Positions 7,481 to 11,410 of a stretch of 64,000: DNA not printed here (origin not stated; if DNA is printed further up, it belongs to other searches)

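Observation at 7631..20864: Candidate T4SS-like envelope apparatus built around VirB6-like, VirB3-like and VirB4 components with many novel partners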

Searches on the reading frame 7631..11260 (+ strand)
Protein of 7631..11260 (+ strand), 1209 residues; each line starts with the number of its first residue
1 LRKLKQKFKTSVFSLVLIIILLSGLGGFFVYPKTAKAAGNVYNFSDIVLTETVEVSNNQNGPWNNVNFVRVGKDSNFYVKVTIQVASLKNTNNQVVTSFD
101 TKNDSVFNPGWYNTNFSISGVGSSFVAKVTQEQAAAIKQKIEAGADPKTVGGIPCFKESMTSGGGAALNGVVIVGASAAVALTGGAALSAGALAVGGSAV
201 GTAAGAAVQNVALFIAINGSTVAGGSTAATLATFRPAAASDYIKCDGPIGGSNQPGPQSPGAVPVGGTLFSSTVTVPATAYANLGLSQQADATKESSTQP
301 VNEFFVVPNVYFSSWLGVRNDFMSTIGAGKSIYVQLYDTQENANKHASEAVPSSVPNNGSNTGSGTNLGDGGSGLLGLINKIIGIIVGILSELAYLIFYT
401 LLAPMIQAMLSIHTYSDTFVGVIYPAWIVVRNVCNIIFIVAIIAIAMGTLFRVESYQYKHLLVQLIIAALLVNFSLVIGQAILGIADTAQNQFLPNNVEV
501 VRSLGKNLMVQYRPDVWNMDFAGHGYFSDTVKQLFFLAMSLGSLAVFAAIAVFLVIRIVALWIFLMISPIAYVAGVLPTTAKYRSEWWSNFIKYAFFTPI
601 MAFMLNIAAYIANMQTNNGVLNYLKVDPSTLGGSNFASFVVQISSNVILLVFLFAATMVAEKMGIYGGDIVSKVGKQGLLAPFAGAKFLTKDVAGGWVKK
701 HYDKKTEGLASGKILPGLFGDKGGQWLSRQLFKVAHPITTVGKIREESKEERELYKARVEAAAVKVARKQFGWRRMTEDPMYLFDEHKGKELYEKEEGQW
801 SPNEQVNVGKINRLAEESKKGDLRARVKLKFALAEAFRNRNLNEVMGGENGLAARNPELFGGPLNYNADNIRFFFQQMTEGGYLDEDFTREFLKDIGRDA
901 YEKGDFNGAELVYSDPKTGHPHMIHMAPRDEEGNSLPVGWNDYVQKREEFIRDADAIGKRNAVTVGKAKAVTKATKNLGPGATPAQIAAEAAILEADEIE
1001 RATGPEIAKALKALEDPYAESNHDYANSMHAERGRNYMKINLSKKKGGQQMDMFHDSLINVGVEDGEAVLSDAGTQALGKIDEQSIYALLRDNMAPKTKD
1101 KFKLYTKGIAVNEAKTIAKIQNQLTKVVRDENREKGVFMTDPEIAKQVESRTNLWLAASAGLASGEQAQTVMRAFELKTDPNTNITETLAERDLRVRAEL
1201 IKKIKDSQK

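Call 4: search_protein_families(library=pfam, proteins=[window:7631-11260:+], max_evalue=0.1)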
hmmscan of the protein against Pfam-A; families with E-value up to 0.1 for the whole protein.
window:7631-11260:+ (1209 aa): 1 family
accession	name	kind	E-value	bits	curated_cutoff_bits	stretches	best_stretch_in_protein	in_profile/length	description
PF04610.19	TrbL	-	0.001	19.3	25.9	1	466-614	47-182/215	TrbL/VirB6 plasmid conjugal transfer protein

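Call 5: search_protein_families(library=ncbifam, proteins=[window:7631-11260:+], max_evalue=0.1)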
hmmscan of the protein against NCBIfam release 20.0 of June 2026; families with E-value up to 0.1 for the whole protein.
window:7631-11260:+ (1209 aa): 1 family
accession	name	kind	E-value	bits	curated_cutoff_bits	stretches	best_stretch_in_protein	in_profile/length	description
NF046089.1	CD3337_EF1877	subfamily_domain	0.0018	17.1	120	1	531-614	303-386/450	CD3337/EF1877 family mobilome membrane protein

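Call 29: search_solved_structures(query=window:7631-11260:+, max_evalue=1)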
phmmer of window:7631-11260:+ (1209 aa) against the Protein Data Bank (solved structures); distinct sequences matched with E-value up to 1: 0.

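Call 42: search_solved_structures(query=A2, max_evalue=10, show_alignments=2)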
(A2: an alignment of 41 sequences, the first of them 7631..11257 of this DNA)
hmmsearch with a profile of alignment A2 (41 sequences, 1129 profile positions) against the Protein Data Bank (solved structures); distinct sequences matched with E-value up to 10: 42.
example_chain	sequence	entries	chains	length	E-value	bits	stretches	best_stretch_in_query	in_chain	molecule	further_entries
9k49_H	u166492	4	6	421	0.014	17.3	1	690-939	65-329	Tol-Pal system protein TolA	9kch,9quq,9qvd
9kpz_H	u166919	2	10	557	0.039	15.8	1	689-939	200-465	Ubiquitin-like protein SMT3,Tol-Pal system protein TolA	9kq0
9ddm_F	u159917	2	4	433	0.047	15.5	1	689-939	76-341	Tol-Pal system protein TolA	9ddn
2dm9_A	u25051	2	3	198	0.069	14.9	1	853-1014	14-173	V-type ATP synthase subunit E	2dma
2lse_A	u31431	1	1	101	0.4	12.4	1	909-988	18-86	Four Helix Bundle Protein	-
9vgf_AX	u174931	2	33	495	0.47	12.2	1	644-875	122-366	Cag pathogenicity island protein X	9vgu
9hn1_D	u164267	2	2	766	0.63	11.8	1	698-913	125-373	KlebG | Klebicin G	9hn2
6egc_A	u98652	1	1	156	0.73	11.5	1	754-875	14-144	SC_2L4HC2_23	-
5jcb_E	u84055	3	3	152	1.3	10.7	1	701-801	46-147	Stathmin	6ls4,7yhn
3ut5_E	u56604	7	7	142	1.5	10.5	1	701-793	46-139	Stathmin-4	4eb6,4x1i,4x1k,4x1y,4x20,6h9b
5kx5_E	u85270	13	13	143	2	10.1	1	701-793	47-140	Stathmin-4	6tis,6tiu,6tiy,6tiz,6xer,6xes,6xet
3ryc_E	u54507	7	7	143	2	10.1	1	701-793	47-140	Stathmin-4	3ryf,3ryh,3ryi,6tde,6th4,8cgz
9fqr_HU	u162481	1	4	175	2.2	9.9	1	651-748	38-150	DPY30 domain-containing protein 1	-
6zj3_SK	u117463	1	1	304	2.3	9.9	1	639-769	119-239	Ribosomal protein eS8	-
7l05_E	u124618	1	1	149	2.3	9.9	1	701-796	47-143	Stathmin-4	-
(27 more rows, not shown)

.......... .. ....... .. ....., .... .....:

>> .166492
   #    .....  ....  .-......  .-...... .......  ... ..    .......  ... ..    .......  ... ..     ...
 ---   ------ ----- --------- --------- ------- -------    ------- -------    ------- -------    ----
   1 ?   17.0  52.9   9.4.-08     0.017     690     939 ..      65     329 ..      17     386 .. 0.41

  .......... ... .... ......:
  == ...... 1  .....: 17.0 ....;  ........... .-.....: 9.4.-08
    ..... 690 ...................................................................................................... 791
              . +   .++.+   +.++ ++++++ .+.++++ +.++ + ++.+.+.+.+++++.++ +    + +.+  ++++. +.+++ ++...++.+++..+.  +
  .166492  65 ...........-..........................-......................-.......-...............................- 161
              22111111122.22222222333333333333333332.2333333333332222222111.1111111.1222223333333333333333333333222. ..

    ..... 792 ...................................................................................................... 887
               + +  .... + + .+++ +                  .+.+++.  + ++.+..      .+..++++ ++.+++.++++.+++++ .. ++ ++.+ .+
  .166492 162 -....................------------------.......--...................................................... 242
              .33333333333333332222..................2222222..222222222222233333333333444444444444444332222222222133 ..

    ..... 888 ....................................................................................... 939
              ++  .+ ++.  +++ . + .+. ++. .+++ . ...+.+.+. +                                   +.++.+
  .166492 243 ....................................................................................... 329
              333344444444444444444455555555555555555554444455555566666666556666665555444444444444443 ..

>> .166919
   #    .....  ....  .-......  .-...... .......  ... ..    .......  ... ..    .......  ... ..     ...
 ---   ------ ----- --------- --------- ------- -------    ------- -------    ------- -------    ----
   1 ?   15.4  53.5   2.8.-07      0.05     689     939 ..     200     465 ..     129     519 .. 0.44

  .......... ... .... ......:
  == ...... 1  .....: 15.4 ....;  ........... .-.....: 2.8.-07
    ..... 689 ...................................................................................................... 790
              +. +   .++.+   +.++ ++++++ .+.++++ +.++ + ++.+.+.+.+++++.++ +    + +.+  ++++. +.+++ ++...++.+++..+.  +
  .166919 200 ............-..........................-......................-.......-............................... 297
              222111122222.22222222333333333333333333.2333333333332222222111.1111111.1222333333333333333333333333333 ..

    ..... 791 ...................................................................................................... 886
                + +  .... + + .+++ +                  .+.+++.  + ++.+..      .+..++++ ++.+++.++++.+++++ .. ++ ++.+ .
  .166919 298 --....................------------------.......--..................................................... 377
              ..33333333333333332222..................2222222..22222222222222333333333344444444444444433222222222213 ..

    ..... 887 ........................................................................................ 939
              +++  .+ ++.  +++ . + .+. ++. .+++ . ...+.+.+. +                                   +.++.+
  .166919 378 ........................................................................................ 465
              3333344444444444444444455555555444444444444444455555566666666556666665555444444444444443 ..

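Call 95: search_protein_families(library=phrogs, proteins=[window:7631-11260:+], max_evalue=0.01)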
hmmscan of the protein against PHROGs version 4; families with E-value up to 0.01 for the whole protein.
window:7631-11260:+ (1209 aa): 1 family
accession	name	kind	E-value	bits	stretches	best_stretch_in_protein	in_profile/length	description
phrog_4901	-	other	0.008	16.6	0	60-144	99-171/273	hydrolase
